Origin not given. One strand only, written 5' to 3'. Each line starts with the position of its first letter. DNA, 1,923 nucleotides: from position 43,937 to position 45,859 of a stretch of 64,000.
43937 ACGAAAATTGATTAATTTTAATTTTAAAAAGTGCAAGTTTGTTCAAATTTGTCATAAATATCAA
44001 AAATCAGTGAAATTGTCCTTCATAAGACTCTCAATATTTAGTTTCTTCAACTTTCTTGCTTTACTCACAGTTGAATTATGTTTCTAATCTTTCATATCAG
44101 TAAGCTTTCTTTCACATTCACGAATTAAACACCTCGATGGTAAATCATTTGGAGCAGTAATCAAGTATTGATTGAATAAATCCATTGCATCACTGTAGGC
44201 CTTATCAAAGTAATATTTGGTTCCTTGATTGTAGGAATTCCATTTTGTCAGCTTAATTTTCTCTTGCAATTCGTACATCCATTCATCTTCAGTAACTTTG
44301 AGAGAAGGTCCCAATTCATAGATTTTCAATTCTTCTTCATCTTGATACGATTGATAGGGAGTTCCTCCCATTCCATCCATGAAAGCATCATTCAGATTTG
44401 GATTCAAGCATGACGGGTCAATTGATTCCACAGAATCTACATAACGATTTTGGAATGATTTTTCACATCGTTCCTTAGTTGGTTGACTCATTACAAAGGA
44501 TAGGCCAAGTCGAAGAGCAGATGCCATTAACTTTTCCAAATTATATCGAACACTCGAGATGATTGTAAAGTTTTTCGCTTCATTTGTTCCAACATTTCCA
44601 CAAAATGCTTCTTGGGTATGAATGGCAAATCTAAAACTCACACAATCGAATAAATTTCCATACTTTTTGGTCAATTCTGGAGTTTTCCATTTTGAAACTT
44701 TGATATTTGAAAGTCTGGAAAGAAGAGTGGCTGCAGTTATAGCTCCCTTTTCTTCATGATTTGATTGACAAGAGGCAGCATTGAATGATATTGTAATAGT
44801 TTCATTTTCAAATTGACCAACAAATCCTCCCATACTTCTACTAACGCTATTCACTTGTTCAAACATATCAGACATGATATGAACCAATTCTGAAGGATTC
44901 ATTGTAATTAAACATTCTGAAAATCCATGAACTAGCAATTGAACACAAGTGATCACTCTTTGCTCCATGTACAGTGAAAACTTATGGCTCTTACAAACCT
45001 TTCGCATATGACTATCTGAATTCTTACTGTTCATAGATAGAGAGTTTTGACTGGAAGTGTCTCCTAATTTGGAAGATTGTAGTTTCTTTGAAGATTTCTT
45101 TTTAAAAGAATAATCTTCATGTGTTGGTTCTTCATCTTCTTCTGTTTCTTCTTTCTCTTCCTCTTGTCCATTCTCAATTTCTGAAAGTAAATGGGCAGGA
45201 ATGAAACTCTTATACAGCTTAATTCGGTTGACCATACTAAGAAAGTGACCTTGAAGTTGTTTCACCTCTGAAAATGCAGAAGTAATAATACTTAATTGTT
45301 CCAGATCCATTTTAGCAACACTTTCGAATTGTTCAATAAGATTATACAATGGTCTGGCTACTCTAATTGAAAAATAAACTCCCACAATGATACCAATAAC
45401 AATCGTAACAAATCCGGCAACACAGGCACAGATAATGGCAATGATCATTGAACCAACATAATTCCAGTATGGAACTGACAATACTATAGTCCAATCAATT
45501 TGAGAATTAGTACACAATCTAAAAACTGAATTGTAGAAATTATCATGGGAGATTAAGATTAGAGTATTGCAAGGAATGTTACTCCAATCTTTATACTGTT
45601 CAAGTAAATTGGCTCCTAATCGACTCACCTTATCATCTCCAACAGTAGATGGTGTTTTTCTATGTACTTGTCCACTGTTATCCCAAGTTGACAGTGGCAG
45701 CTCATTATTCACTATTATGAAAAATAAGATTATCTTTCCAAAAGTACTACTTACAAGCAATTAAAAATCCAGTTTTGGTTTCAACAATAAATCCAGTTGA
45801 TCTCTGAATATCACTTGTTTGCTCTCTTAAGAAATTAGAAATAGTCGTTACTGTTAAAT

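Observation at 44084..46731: Receptor-type protein with a class III cyclase-homology domain whose catalytic motifs look degenerate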

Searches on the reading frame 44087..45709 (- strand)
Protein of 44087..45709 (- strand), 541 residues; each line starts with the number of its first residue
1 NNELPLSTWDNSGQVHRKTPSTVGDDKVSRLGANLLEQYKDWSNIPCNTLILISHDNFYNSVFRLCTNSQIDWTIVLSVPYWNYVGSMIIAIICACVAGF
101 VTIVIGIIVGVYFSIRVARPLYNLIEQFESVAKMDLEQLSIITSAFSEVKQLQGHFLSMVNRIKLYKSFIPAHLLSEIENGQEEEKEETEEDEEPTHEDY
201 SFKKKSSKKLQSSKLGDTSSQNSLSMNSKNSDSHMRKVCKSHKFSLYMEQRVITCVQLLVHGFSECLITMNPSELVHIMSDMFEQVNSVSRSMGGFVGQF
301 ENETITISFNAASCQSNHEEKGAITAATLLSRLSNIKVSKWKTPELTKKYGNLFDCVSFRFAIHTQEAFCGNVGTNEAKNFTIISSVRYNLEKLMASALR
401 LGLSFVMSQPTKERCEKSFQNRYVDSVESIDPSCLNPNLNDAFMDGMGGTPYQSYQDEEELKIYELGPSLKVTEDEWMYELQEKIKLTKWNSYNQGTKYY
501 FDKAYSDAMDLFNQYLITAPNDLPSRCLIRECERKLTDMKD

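Call 33: predict_structure(alignment_id=A3)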
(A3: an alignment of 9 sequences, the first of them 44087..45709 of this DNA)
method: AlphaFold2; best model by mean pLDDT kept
length: 541 residues; sequences in the alignment: 9
mean_pLDDT: 52.6   pTM: 0.30
mean pLDDT of the five models: 52.6, 51.3, 50.4, 48.1, 47.6
residues with pLDDT >= 90: 0; 70-90: 130; 50-70: 143; < 50: 268
segments of 3 or more residues with pLDDT < 50: 1-7, 11-24, 126-140, 143-153, 158-248, 371-486
pLDDT, mean of each block of 10 residues (from residue 1): 43 40 51 68 71 68 60 60 61 74 77 59 49 43 45 47 43 41 34 30 28 27 27 30 41 67 69 73 76 63 60 56 71 82 72 69 59 39 40 41 32 38 27 31 26 28 27 36 48 73 80 79 81 80 48
secondary structure, 60 per line:
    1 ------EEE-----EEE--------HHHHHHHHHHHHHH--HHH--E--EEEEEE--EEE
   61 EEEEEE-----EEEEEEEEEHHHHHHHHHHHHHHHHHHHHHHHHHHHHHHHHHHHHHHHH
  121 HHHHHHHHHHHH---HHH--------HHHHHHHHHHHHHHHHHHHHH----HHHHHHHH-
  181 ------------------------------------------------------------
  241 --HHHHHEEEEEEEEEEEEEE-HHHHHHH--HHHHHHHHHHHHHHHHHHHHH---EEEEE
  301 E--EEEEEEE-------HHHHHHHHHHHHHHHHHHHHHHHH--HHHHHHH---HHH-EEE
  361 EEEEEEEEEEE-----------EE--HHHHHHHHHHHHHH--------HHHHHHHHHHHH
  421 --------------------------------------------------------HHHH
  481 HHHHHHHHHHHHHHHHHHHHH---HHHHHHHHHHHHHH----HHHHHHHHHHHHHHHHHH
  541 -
elements in order: E7-9 E15-17 H26-39 E50-55 E58-66 E72-80 H81-132 H147-167 H172-179 H243-247 E248-261 H263-269 H272-292 E296-301 E304-310 H318-341 H344-350 E358-371 H387-400 H409-420 H477-501 H505-518 H523-540

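Call 34: search_protein_representatives(alignment_id=A2)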
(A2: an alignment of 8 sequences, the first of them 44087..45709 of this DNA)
Query: 8 sequences, 817 profile positions. Proteins with E-value up to 0.001 (for the whole library): 6498; up to 1e-10: 1081; up to 1e-30: 132. The best 150 are listed.
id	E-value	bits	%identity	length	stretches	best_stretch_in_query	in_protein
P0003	0.0e+00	1170.0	-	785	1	2-758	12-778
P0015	3.9e-282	954.8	-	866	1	3-815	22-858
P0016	1.0e-255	867.4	-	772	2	187-815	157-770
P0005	2.9e-252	856.0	-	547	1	289-816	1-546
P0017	6.3e-232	788.7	-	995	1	34-815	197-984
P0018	2.0e-216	737.4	-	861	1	15-814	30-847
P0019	5.5e-208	709.5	-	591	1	195-758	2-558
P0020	4.1e-199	680.1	-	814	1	3-815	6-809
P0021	5.4e-198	676.4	-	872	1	3-810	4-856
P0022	3.9e-197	673.6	-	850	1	2-815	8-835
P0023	3.3e-193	660.6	-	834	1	17-760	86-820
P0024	6.9e-193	659.6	-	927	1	25-802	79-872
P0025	2.5e-187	641.2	-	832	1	16-814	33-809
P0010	8.1e-178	609.7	-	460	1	295-758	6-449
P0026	4.1e-173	594.2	-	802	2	37-493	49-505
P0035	1.2e-130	453.7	-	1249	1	1-815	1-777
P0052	8.6e-84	298.7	-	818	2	447-815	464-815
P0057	7.4e-79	282.4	-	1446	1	380-735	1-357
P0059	5.9e-74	266.2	-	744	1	64-816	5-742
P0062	5.5e-70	253.0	-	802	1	211-806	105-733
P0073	9.4e-56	206.0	-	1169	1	33-815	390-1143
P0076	4.3e-54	200.5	-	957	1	16-812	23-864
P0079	9.5e-53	196.0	-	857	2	250-815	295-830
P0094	3.0e-48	181.1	-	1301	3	252-721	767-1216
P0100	8.1e-46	173.1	-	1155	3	264-509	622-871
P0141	9.2e-31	123.3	-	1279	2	360-721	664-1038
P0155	2.8e-28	115.1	-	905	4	19-333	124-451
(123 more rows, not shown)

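Call 39: list_cluster_members(proteins=[P0015, P0017, P0018, P0035, P0052, P0059, P0073, P0076, P0094, P0141])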
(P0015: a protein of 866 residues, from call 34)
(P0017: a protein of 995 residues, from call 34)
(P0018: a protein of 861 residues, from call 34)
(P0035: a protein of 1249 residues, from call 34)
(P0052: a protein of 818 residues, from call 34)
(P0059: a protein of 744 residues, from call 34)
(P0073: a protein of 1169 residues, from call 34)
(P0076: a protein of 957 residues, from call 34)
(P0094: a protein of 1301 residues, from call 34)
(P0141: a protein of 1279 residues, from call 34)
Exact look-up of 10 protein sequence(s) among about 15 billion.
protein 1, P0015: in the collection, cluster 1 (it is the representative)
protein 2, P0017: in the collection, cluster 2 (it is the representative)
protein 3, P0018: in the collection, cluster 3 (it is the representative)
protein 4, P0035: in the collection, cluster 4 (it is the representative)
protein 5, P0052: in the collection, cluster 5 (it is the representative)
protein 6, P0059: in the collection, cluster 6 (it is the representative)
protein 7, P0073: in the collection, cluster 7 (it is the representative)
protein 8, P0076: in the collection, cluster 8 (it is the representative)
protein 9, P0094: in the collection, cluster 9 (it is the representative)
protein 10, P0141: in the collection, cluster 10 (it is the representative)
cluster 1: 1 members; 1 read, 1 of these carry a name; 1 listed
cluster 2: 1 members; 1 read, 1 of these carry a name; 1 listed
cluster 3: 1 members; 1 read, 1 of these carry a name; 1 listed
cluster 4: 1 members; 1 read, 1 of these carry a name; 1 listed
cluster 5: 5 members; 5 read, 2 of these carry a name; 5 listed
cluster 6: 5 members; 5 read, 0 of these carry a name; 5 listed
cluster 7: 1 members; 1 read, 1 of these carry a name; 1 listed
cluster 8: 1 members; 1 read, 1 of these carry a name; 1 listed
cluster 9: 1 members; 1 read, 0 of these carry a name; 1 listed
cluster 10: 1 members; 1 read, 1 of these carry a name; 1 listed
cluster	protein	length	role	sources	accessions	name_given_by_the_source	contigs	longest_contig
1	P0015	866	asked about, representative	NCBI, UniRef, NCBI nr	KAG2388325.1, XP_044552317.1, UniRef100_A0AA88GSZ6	hypothetical protein C9374_000489 [Naegleria lovaniensis] | Guanylate cyclase domain-containing protein n=1 Tax=Naegleria lovaniensis TaxID=51637 ... | uncharacterized protein C9374_000489 [Naegleria lovaniensis]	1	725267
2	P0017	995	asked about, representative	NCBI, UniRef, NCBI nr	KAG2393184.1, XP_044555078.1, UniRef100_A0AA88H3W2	hypothetical protein C9374_009761 [Naegleria lovaniensis] | Guanylate cyclase domain-containing protein n=1 Tax=Naegleria lovaniensis TaxID=51637 ... | uncharacterized protein C9374_009761 [Naegleria lovaniensis]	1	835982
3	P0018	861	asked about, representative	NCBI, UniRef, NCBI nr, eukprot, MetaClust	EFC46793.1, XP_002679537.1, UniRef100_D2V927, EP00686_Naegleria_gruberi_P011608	predicted protein [Naegleria gruberi] | Predicted protein n=1 Tax=Naegleria gruberi TaxID=5762 RepID=D2V927_NAEGR | uncharacterized protein NAEGRDRAFT_47650 [Naegleria gruberi]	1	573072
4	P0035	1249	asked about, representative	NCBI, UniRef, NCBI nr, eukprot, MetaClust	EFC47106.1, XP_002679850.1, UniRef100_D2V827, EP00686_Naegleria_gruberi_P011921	predicted protein [Naegleria gruberi] | Predicted protein n=1 Tax=Naegleria gruberi TaxID=5762 RepID=D2V827_NAEGR | uncharacterized protein NAEGRDRAFT_65007 [Naegleria gruberi]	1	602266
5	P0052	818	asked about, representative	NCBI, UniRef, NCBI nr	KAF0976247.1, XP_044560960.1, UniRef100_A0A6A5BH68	hypothetical protein FDP41_004922 [Naegleria fowleri] | Guanylate cyclase domain-containing protein n=1 Tax=Naegleria fowleri TaxID=5763 ... | uncharacterized protein FDP41_004922 [Naegleria fowleri]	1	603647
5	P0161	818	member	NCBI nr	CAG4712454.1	unnamed protein product [Naegleria fowleri]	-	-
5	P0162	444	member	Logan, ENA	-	-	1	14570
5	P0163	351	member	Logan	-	-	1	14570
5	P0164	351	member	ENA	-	-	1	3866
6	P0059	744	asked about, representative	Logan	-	-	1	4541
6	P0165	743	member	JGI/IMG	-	-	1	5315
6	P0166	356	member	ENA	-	-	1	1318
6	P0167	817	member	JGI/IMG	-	-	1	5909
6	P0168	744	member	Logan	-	-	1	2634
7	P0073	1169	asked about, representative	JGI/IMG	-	ankyrin repeat protein/class 3 adenylate cyclase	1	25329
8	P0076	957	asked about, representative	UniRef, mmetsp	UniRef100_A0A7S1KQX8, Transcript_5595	Guanylate cyclase domain-containing protein n=1 Tax=Percolomonas cosmopolitus TaxID=63605 ... | Transcript_5595/g.21046 ORF Transcript_5595/g.21046 Transcript_5595/m.21046 type:complete ...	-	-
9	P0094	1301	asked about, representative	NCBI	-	-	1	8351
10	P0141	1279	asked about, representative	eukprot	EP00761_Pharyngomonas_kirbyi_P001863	gb/GECH01001867.1/.p1 GENE.gb/GECH01001867.1/~~gb/GECH01001867.1/.p1 ORF type:complete ...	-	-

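Call 43: search_protein_families(library=pfam, max_evalue=0.01, proteins=[P0155, P0073, P0035, P0017, P0094, P0141, P0076, P0057])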
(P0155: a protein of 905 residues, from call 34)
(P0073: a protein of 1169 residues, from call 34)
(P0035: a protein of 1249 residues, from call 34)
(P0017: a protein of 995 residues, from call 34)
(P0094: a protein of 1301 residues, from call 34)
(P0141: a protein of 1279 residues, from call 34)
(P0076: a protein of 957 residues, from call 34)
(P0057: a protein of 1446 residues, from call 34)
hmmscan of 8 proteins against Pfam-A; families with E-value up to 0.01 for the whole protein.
P0155 (905 aa): 1 family
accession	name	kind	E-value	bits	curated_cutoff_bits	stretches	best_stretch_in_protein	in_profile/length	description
PF00211.25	Guanylate_cyc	-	7.4e-20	71.7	21.9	1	546-694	8-161/183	Adenylate and Guanylate cyclase catalytic domain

P0073 (1169 aa): 7 families
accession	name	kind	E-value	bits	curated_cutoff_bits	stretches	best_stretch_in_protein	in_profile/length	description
PF12796.13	Ank_2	-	1.2e-30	106.4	27.3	3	77-163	11-90/90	Ankyrin repeats (3 copies)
PF00023.36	Ank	-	3.7e-20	71.3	21.1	2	133-163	2-32/33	Ankyrin repeat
PF13637.12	Ank_4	-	4.3e-16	59.1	22.7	1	137-181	1-45/50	Ankyrin repeats (many copies)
PF13606.12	Ank_3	-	8.7e-15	53.6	22.3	0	201-226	2-27/30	Ankyrin repeat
PF13857.12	Ank_5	-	2.5e-09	37.7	27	1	186-236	1-51/56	Ankyrin repeats (many copies)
PF00211.25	Guanylate_cyc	-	1.6e-05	25.1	21.9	1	894-1063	6-168/183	Adenylate and Guanylate cyclase catalytic domain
PF22673.2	MCP-like_PDC_1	-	0.00072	20.4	27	1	544-617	29-105/113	Methyl-accepting chemotaxis protein-like, first PDC sensor domain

P0035 (1249 aa): 0 families

P0017 (995 aa): 0 families

P0094 (1301 aa): 7 families
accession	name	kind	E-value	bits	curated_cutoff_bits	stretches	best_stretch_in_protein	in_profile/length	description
PF12796.13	Ank_2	-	4.7e-31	107.6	27.3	4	456-522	20-83/90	Ankyrin repeats (3 copies)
PF00023.36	Ank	-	1.8e-20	72.3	21.1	1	464-494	1-30/33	Ankyrin repeat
PF13637.12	Ank_4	-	5.1e-19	68.4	22.7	1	453-484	18-49/50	Ankyrin repeats (many copies)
PF13606.12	Ank_3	-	5.7e-18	63.3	22.3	0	464-493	1-29/30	Ankyrin repeat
PF13857.12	Ank_5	-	9.4e-09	35.9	27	0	458-506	9-56/56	Ankyrin repeats (many copies)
PF00211.25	Guanylate_cyc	-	5.9e-07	29.7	21.9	1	1050-1211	7-162/183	Adenylate and Guanylate cyclase catalytic domain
PF25167.1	DUF7829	-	0.00035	20.5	28.6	1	473-546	32-111/224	Domain of unknown function (DUF7829)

P0141 (1279 aa): 4 families
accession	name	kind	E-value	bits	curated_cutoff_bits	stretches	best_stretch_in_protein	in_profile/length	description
PF01547.30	SBP_bac_1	-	4.1e-18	66.9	26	1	66-332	36-306/307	Bacterial extracellular solute-binding protein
PF13416.11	SBP_bac_8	-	9e-13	49.1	27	1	60-358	19-275/279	Bacterial extracellular solute-binding protein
PF00211.25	Guanylate_cyc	-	1.6e-10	41.3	21.9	1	864-1010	8-142/183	Adenylate and Guanylate cyclase catalytic domain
PF00536.37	SAM_1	-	0.00036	21.3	23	1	1218-1275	4-61/64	SAM domain (Sterile alpha motif)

P0076 (957 aa): 1 family
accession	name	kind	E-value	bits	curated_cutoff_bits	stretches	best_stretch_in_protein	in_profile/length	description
PF00211.25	Guanylate_cyc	-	0.0072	16.4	21.9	0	611-737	9-129/183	Adenylate and Guanylate cyclase catalytic domain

P0057 (1446 aa): 2 families
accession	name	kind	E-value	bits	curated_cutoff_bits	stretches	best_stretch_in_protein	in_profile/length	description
PF00651.37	BTB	-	8e-09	36.1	20.5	1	973-1067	21-109/110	BTB/POZ domain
PF06705.16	SF-assemblin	-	0.0076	16.1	30.6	1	1258-1359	61-162/247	SF-assemblin/beta giardin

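Call 48: list_cluster_members(proteins=[P0155, P0020, P0021, P0022, P0024, P0025, P0057, P0062, P0079, P0100])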
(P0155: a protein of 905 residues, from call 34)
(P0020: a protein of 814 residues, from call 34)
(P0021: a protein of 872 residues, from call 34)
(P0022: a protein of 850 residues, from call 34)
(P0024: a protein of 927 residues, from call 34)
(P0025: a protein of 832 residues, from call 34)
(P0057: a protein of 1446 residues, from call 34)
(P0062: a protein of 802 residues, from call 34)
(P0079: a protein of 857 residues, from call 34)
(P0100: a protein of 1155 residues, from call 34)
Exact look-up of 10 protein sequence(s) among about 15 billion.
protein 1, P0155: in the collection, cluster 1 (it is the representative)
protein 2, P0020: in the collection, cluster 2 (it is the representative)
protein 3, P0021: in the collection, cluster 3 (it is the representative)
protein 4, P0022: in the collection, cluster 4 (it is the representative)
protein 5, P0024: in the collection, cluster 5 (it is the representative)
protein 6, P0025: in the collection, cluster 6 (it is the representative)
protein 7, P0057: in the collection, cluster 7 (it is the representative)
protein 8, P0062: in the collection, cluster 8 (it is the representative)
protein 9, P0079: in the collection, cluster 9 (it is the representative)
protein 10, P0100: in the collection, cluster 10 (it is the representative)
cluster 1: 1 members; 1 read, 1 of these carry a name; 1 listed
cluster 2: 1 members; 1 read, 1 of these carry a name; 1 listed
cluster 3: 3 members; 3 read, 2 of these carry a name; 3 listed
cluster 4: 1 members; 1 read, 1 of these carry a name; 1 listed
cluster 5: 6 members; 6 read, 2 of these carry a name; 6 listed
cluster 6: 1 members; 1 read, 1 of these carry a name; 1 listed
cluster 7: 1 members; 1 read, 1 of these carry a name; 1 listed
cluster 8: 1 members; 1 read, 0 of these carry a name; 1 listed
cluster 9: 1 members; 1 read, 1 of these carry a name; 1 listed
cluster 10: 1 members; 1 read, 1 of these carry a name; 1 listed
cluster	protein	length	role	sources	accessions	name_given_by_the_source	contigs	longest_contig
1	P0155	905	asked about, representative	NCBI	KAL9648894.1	hypothetical protein ABK040_003823 [Willaertia magna]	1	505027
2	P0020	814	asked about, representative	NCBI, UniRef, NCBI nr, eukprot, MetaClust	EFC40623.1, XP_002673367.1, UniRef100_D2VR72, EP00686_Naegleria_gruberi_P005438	adenylate/guanylate cyclase [Naegleria gruberi] | Adenylate/guanylate cyclase n=1 Tax=Naegleria gruberi TaxID=5762 RepID=D2VR72_NAEGR | XP_002673367.1 adenylate/guanylate cyclase [Naegleria gruberi strain NEG-M]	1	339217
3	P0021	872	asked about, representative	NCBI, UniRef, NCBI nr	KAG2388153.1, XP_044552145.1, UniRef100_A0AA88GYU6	hypothetical protein C9374_001003 [Naegleria lovaniensis] | Guanylate cyclase domain-containing protein n=1 Tax=Naegleria lovaniensis TaxID=51637 ... | uncharacterized protein C9374_001003 [Naegleria lovaniensis]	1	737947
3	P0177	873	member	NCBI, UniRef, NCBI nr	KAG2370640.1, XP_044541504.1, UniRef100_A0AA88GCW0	hypothetical protein C9374_014724 [Naegleria lovaniensis] | Guanylate cyclase domain-containing protein n=1 Tax=Naegleria lovaniensis TaxID=51637 ... | uncharacterized protein C9374_014724 [Naegleria lovaniensis]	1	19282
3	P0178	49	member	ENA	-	-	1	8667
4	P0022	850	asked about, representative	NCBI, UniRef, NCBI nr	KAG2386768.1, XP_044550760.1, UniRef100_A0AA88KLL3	hypothetical protein C9374_002512 [Naegleria lovaniensis] | Guanylate cyclase domain-containing protein n=1 Tax=Naegleria lovaniensis TaxID=51637 ... | uncharacterized protein C9374_002512 [Naegleria lovaniensis]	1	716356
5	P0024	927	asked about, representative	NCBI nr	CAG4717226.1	unnamed protein product [Naegleria fowleri]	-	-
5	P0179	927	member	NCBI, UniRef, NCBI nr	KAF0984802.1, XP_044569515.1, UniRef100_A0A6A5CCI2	hypothetical protein FDP41_000701 [Naegleria fowleri] | Uncharacterized protein n=1 Tax=Naegleria fowleri TaxID=5763 RepID=A0A6A5CCI2_NAEFO | uncharacterized protein FDP41_000701 [Naegleria fowleri]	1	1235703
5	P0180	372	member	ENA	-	-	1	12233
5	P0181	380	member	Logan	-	-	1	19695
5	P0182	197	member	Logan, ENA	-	-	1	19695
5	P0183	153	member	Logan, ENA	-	-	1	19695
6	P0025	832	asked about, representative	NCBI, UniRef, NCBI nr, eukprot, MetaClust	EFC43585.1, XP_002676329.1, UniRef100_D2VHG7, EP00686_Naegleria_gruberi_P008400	predicted protein [Naegleria gruberi] | Predicted protein n=1 Tax=Naegleria gruberi TaxID=5762 RepID=D2VHG7_NAEGR | uncharacterized protein NAEGRDRAFT_68321 [Naegleria gruberi]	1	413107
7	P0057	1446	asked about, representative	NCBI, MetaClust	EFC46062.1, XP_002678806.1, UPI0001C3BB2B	predicted protein, partial [Naegleria gruberi] | status=active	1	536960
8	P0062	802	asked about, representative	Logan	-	-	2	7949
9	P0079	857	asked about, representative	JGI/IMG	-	class 3 adenylate cyclase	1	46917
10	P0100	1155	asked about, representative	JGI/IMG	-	ankyrin repeat protein/class 3 adenylate cyclase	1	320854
